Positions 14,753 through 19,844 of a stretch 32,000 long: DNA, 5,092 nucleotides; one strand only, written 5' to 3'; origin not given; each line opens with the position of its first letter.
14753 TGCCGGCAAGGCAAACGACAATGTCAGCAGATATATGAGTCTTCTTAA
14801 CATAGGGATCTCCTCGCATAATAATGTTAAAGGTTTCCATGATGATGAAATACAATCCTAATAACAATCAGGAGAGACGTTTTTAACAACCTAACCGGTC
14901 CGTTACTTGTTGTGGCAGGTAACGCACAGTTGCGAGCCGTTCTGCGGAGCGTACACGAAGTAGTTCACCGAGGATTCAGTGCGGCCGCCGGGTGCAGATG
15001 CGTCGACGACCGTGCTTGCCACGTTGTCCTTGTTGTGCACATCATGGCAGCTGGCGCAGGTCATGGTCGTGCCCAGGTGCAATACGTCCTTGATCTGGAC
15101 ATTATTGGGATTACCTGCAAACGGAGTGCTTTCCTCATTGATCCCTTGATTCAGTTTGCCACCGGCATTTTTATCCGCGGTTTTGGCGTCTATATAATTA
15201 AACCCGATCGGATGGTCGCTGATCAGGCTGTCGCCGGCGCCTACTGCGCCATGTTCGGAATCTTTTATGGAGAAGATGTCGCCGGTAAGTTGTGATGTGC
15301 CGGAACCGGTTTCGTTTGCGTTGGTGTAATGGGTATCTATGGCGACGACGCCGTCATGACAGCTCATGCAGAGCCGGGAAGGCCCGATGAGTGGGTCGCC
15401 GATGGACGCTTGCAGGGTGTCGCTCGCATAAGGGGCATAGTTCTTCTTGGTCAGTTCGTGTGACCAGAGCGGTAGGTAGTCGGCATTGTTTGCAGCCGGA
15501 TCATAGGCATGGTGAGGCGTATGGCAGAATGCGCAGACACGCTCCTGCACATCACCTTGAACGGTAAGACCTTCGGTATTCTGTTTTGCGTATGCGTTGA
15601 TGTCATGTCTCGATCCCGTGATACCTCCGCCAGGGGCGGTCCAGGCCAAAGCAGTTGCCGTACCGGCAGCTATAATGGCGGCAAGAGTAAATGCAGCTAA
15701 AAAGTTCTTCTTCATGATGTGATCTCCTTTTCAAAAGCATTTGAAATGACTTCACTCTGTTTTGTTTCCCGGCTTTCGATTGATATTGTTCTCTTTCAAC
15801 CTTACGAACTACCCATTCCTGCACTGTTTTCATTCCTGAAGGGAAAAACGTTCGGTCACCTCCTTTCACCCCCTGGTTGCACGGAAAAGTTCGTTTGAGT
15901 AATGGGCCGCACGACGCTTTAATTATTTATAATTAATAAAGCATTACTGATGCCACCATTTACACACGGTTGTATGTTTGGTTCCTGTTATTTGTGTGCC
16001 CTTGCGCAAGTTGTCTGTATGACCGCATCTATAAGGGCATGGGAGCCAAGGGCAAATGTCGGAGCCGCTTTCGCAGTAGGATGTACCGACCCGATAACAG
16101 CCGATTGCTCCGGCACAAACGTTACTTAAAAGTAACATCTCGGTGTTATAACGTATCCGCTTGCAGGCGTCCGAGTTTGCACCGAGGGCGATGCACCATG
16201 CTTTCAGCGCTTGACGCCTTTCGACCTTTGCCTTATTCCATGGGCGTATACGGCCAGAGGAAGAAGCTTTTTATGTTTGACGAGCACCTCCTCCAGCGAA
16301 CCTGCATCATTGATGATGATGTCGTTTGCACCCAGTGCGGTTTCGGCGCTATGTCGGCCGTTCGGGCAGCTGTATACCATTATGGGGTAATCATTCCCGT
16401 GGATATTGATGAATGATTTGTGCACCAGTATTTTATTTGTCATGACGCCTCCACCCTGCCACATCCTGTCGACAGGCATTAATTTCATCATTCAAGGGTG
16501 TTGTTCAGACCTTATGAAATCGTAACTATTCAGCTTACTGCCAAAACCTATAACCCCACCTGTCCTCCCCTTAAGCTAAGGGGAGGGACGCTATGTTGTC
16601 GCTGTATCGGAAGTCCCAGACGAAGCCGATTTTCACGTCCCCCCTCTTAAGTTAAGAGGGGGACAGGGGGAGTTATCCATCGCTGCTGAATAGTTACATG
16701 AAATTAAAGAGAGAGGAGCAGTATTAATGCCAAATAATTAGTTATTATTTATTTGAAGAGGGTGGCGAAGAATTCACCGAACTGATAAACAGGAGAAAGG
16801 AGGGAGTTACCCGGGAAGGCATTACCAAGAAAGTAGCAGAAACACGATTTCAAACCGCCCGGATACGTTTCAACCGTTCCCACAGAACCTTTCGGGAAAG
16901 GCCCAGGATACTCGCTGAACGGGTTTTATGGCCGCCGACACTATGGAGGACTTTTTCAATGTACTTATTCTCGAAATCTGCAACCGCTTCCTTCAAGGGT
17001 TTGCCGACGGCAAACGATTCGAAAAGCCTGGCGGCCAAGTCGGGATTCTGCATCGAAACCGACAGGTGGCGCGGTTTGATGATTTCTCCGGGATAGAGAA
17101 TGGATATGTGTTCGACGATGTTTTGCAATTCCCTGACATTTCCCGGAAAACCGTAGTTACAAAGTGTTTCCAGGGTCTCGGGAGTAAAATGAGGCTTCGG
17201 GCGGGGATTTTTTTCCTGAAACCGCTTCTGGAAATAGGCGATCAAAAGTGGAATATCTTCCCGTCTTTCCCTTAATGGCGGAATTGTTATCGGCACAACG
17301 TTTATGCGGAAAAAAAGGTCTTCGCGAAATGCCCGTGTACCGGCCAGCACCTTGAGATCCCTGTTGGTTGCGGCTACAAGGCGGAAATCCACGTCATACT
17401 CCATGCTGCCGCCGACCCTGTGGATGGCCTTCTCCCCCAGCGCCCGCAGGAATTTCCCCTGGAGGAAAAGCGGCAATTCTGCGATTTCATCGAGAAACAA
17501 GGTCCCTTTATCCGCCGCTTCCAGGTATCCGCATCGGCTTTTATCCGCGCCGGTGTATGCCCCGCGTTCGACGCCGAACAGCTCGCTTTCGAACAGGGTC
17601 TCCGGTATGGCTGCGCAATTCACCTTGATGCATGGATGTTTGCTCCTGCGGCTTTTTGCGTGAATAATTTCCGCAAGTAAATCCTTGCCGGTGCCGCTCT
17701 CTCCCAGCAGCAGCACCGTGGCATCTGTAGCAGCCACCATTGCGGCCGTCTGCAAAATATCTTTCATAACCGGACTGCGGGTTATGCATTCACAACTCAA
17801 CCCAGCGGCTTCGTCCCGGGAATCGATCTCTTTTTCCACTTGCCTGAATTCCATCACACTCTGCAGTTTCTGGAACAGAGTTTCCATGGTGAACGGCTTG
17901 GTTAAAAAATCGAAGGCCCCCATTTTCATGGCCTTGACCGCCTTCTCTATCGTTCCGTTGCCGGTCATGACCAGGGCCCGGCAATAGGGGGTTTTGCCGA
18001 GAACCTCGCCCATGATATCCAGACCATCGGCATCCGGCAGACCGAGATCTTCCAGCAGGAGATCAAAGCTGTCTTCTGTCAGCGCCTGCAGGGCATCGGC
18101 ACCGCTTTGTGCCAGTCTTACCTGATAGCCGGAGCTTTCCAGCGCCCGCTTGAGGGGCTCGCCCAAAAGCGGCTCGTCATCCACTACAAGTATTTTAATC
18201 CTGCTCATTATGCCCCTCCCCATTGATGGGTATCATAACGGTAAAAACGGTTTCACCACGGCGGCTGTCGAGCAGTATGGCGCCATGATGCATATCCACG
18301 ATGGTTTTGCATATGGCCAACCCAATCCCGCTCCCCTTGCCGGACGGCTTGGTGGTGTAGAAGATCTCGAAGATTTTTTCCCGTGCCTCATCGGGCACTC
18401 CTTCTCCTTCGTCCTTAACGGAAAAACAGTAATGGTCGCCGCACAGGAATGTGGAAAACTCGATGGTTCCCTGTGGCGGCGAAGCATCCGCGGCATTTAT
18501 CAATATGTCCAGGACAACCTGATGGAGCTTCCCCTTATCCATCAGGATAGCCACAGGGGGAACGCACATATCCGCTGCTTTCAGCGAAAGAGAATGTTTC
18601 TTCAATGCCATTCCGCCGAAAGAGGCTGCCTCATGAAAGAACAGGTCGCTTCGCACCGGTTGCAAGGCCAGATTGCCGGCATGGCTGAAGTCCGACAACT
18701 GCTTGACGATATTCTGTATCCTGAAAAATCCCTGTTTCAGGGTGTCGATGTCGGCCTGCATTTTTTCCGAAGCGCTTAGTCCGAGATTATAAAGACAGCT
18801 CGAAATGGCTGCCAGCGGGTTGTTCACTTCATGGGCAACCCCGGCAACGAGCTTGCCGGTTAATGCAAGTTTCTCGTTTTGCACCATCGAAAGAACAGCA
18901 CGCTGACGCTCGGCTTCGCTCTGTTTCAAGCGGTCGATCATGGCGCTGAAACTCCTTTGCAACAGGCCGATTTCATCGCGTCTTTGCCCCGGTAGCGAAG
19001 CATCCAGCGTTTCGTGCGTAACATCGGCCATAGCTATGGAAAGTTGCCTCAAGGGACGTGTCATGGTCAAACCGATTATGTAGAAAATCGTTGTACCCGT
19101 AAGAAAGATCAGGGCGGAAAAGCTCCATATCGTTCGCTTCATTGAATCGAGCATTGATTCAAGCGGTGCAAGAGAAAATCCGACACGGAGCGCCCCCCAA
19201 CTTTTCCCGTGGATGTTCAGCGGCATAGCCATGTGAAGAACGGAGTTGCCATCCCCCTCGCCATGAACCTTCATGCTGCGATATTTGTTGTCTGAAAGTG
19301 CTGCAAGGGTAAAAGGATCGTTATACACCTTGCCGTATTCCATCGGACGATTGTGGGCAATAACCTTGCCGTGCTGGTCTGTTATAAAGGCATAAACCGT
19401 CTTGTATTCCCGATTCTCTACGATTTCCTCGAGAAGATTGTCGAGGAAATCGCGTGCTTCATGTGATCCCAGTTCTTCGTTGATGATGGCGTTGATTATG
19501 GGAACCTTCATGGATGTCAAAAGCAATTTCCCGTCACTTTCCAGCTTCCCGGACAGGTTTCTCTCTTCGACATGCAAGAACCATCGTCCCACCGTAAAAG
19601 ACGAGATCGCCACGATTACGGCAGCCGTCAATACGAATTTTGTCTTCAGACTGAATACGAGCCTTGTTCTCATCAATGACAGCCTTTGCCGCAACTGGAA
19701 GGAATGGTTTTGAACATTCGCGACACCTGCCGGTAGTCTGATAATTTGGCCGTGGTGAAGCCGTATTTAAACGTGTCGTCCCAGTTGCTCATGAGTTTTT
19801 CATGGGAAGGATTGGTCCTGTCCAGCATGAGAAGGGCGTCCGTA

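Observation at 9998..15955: Tetrahaem 'doubled-CXXCH' cytochrome plus a 1601-aa, ~24-haem cytochrome with Ig-like head, under its own sigma-54 promoter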

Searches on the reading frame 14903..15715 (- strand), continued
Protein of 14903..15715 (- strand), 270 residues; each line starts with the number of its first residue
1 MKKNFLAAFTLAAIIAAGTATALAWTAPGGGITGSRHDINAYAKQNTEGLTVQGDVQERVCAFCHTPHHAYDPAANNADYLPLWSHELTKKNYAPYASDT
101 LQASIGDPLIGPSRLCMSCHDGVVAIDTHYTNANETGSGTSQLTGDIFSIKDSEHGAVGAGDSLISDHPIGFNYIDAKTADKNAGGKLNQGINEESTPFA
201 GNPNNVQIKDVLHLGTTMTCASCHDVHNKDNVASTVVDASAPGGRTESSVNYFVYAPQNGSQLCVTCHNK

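Call 98: find_encoding_contigs(protein=P0017, flank=9000, max_places=1)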
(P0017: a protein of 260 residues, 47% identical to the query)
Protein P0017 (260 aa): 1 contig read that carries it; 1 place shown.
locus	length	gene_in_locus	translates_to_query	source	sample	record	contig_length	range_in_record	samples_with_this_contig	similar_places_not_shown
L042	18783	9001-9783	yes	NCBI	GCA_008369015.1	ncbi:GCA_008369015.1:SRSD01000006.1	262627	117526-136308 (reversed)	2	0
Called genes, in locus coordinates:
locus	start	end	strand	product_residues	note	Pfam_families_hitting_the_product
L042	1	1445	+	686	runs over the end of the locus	PF02369:Big_1, PF09134:Invasin_D3 (weak), PF02369:Big_1, PF09134:Invasin_D3 (weak)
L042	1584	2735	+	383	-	PF06739:SBBP (faint), PF01436:NHL (weak)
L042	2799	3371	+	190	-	PF22113:Mtrc-MtrF_II-IV_dom (faint), PF09699:Paired_CXXCH_1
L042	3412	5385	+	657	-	-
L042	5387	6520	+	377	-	PF01731:Arylesterase (faint), PF06739:SBBP (faint), PF25021:TEN_NHL (faint), PF08450:SGL (faint), PF17170:DUF5128 (faint), PF01436:NHL (weak)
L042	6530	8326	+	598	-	PF14522:Cytochrome_C7 (faint), PF14537:Cytochrom_c3_2 (faint), PF09699:Paired_CXXCH_1 (weak)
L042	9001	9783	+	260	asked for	PF22113:Mtrc-MtrF_II-IV_dom (faint), PF09699:Paired_CXXCH_1 (faint)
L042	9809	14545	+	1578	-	PF22352:K319L-like_PKD, PF09699:Paired_CXXCH_1 (faint), PF14522:Cytochrome_C7 (faint), PF14537:Cytochrom_c3_2 (faint)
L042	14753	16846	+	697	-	-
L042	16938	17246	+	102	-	-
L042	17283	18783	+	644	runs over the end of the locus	PF07719:TPR_2 (faint)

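Call 99: find_encoding_contigs(protein=P0088, flank=9000, max_places=1)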
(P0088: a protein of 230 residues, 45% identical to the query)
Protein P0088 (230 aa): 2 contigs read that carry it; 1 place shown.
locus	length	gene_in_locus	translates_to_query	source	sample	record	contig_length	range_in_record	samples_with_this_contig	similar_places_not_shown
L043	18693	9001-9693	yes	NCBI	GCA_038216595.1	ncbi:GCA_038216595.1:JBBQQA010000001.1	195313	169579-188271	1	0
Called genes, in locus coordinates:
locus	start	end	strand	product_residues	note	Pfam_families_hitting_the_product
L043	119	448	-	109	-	PF01844:HNH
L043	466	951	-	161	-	-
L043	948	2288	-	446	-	PF00672:HAMP, PF00990:GGDEF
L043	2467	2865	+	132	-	PF02629:CoA_binding (weak), PF13380:CoA_binding_2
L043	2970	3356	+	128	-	-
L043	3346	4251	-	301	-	PF01073:3Beta_HSD (weak), PF01370:Epimerase, PF05368:NmrA, PF13460:NAD_binding_10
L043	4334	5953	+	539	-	PF00005:ABC_tran, PF02463:SMC_N (faint), PF13555:AAA_29 (faint), PF13304:AAA_21 (faint), PF13604:AAA_30 (faint), PF12848:ABC_tran_Xtn, PF00005:ABC_tran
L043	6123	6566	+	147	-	-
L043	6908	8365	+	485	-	-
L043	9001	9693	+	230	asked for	PF14522:Cytochrome_C7 (faint), PF09699:Paired_CXXCH_1 (faint)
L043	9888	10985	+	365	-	PF08450:SGL (faint), PF01436:NHL (faint), PF17170:DUF5128 (faint)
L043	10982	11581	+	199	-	PF14537:Cytochrom_c3_2 (faint), PF14522:Cytochrome_C7 (faint), PF09699:Paired_CXXCH_1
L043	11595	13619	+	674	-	-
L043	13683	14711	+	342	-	PF06739:SBBP (faint), PF01731:Arylesterase (faint), PF17170:DUF5128 (faint), PF25021:TEN_NHL (faint), PF08450:SGL (weak), PF01436:NHL (weak)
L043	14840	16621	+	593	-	PF14522:Cytochrome_C7 (faint), PF14537:Cytochrom_c3_2 (faint), PF09699:Paired_CXXCH_1, PF22113:Mtrc-MtrF_II-IV_dom, PF09699:Paired_CXXCH_1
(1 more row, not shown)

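Call 100: find_encoding_contigs(protein=P0043, flank=9000, max_places=1)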
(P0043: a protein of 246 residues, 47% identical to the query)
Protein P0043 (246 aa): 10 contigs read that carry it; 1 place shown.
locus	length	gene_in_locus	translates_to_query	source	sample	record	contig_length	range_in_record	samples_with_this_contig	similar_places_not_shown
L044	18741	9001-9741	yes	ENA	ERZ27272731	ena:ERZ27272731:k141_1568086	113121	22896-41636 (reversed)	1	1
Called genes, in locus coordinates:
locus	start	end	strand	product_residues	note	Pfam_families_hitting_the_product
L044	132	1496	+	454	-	PF02085:Cytochrom_CIII (faint), PF14522:Cytochrome_C7 (faint), PF14537:Cytochrom_c3_2 (faint), PF22113:Mtrc-MtrF_II-IV_dom (faint), PF22678:Cytochrom_c_NrfB-like (faint), PF09699:Paired_CXXCH_1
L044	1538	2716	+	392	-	PF08450:SGL (faint), PF25021:TEN_NHL (faint), PF06739:SBBP (faint), PF01436:NHL (weak)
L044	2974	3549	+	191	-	PF14522:Cytochrome_C7 (faint), PF09699:Paired_CXXCH_1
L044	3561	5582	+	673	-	-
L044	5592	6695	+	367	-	PF06739:SBBP (faint), PF01731:Arylesterase (faint), PF25021:TEN_NHL (faint), PF08450:SGL, PF17170:DUF5128 (weak), PF01436:NHL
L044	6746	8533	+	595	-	PF14522:Cytochrome_C7 (faint), PF14537:Cytochrom_c3_2 (faint), PF09699:Paired_CXXCH_1 (weak)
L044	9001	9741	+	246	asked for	PF14522:Cytochrome_C7 (faint), PF09699:Paired_CXXCH_1 (faint)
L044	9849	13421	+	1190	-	PF22352:K319L-like_PKD (faint), PF02085:Cytochrom_CIII (faint), PF14522:Cytochrome_C7 (faint), PF14537:Cytochrom_c3_2 (faint), PF22113:Mtrc-MtrF_II-IV_dom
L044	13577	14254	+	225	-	PF01797:Y1_Tnp (faint)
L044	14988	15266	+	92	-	PF10387:DUF2442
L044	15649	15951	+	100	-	-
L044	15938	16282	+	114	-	PF20126:TumE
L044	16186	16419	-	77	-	-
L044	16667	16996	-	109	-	PF10387:DUF2442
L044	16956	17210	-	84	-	PF13711:DUF4160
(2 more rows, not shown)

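Call 101: find_encoding_contigs(protein=P0109, flank=9000, max_places=1)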
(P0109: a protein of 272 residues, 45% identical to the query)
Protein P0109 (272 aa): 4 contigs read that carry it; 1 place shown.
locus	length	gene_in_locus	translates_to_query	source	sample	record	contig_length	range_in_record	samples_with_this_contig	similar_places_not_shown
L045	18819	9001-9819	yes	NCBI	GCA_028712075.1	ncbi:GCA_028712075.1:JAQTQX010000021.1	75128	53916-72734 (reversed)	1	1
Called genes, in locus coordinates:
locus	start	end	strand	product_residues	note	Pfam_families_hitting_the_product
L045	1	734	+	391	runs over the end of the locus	PF08450:SGL (faint), PF25021:TEN_NHL (faint), PF01436:NHL (faint)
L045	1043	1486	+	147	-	PF04480:DUF559, PF18741:MTES_1575 (weak)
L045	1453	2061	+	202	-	PF14522:Cytochrome_C7 (faint), PF09699:Paired_CXXCH_1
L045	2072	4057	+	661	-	-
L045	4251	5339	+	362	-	PF01731:Arylesterase (faint), PF25021:TEN_NHL (faint), PF08450:SGL (weak), PF17170:DUF5128 (weak), PF01436:NHL (weak)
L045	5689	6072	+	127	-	PF13366:PDDEXK_3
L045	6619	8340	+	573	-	PF14522:Cytochrome_C7 (faint), PF14537:Cytochrom_c3_2 (faint), PF22113:Mtrc-MtrF_II-IV_dom (faint), PF09699:Paired_CXXCH_1 (weak)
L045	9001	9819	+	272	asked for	PF09699:Paired_CXXCH_1 (faint)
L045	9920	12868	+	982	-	PF14537:Cytochrom_c3_2 (faint), PF09699:Paired_CXXCH_1 (faint), PF14522:Cytochrome_C7 (faint)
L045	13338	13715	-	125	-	-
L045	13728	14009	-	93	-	PF05015:HigB-like_toxin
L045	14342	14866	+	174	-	PF16747:Adhesin_E (faint)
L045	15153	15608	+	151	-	PF13026:DUF3887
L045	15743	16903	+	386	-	PF05140:ResB (faint)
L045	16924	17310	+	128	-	PF05635:23S_rRNA_IVP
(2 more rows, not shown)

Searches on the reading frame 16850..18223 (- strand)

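Call 88: search_protein_families(library=ncbifam, proteins=[window:16850-18223:-], max_evalue=0.01)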
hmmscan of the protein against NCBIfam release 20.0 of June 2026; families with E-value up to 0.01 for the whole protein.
window:16850-18223:- (457 aa): 121 families (the best 25 are shown)
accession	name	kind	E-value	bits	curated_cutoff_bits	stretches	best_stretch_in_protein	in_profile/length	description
NF008469.0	PRK11361.1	equivalog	6.4e-121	404.2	714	1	8-452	4-452/461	acetoacetate metabolism transcriptional regulator AtoC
TIGR01818.1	ntrC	equivalog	3.4e-112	375.6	558.6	1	11-452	1-461/463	nitrogen regulation protein NR(I)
TIGR02915.1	PEP_resp_reg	equivalog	3.4e-110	368.9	502.6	1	11-454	1-442/445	PEP-CTERM-box response regulator transcription factor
NF007689.0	PRK10365.1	equivalog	6.3e-110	368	760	1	7-453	4-441/441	sigma-54-dependent response regulator transcription factor ZraR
NF051870.1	NAssimRespRegNtrX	equivalog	1.3e-104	350.6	600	1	10-453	3-449/452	nitrogen assimilation response regulator NtrX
NF011695.0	PRK15115.1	equivalog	8.7e-100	334.5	763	1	9-453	7-435/445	two-component system response regulator GlrR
NF041552.1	TF_PrdR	equivalog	6.5e-96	321.9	795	1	127-452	252-574/577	sigma-54 dependent transcriptional regulator PrdR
NF049963.1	RespRegFlgRCampy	domain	7.3e-96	321.6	750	1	11-454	3-427/429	fla regulon two-component system response regulator FlgR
TIGR01817.1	nifA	equivalog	5.9e-94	315.7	528.85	1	128-401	180-451/534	nif-specific transcriptional activator NifA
NF041946.1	LuxO_transreg_Vib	equivalog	7.7e-91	305.2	800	1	27-397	15-386/463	quorum-sensing sigma-54 dependent transcriptional regulator LuxO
NF008176.1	PRK10923.1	equivalog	9e-90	301.5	620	1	6-453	1-465/469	nitrogen regulation protein NR(I)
NF003451.0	PRK05022.1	equivalog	9.9e-90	301.7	476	1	115-454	163-508/512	nitric oxide reductase transcriptional regulator NorR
NF050807.1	TransRegFlbDCaul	equivalog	1.3e-85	288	750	1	31-453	23-437/454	sigma-54-dependent transcriptional regulator FlbD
NF038308.1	RNA_repair_RtcR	equivalog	3.6e-85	286.8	650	1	133-448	169-505/530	RNA repair transcriptional activator RtcR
NF011958.0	PRK15429.1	equivalog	5.8e-81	273.1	830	1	144-454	379-684/692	formate hydrogenlyase transcriptional activator FlhA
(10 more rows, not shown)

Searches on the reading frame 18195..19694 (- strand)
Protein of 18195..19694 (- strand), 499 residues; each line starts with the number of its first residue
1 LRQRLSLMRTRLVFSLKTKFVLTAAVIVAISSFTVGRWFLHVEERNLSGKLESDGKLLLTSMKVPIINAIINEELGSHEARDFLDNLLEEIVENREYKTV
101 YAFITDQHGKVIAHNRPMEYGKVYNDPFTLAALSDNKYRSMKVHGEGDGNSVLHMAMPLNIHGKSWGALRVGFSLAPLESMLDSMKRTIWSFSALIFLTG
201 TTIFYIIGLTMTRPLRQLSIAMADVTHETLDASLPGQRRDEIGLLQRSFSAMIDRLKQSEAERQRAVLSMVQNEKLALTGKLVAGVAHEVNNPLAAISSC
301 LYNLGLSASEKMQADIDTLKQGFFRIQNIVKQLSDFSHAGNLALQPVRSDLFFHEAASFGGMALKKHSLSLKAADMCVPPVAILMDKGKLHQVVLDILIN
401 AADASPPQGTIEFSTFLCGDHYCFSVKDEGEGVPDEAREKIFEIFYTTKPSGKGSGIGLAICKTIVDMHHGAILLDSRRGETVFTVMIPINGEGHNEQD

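Call 88: search_protein_families(library=ncbifam, proteins=[window:18195-19694:-], max_evalue=0.01)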
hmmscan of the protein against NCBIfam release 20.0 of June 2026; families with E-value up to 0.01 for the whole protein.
window:18195-19694:- (499 aa): 82 families (the best 25 are shown)
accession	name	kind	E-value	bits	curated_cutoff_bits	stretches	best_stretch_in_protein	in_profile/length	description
NF008468.0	PRK11360.1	equivalog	6.9e-49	166.7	646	1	261-495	378-613/616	two-component system sensor histidine kinase AtoS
NF008312.0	PRK11100.1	equivalog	1.5e-38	132.9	356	1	101-484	94-467/477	two-component system sensor histidine kinase CreC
NF007688.0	PRK10364.1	equivalog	7.2e-37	127.2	479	1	262-497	223-458/460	two-component system sensor histidine kinase ZraS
NF033092.0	HK_WalK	equivalog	5.8e-36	124.2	725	2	281-489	374-593/594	cell wall metabolism sensor histidine kinase WalK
NF038348.1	T2SS_HK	subfamily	2.9e-32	111.8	450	2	315-490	400-573/574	histidine kinase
NF052574.1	HisKinEspCMyxo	equivalog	4.3e-30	104.6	1200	1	270-490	408-637/785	serine histidine kinase EspC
TIGR01386.1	cztS_silS_copS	subfamily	5.1e-30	104.8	292.55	2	384-489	348-457/457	heavy metal sensor histidine kinase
NF011874.0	PRK15347.1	equivalog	8.5e-29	100.2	852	1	157-491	267-615/921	two component system sensor kinase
NF010411.0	PRK13837.1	equivalog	2.8e-28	98.4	647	1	237-491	406-676/828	two-component system VirA-like sensor kinase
NF058527.1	HistKinChvGCaul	equivalog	3.7e-26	92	740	1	146-481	188-518/535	two-component sensor histidine kinase ChvG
NF047794.1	HisKinPtgB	equivalog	7e-25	87.3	1000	1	193-477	343-641/656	two-component system sensor histidine kinase PgtB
NF046044.1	PnpS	equivalog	1.3e-24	86.9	400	1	282-489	173-390/390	two-component system histidine kinase PnpS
NF047497.1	HK_LIC_12097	equivalog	3.3e-24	85.3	500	1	270-490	141-366/367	LIC_12097 family sensor histidine kinase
NF046020.1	HisKinCckABruc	equivalog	3.7e-24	84.7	1000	1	268-491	469-708/868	cell cycle histidine kinase CckA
NF053867.1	SprKinKinDBac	equivalog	6.2e-24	84.3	775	1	272-491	277-498/500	sporulation kinase KinD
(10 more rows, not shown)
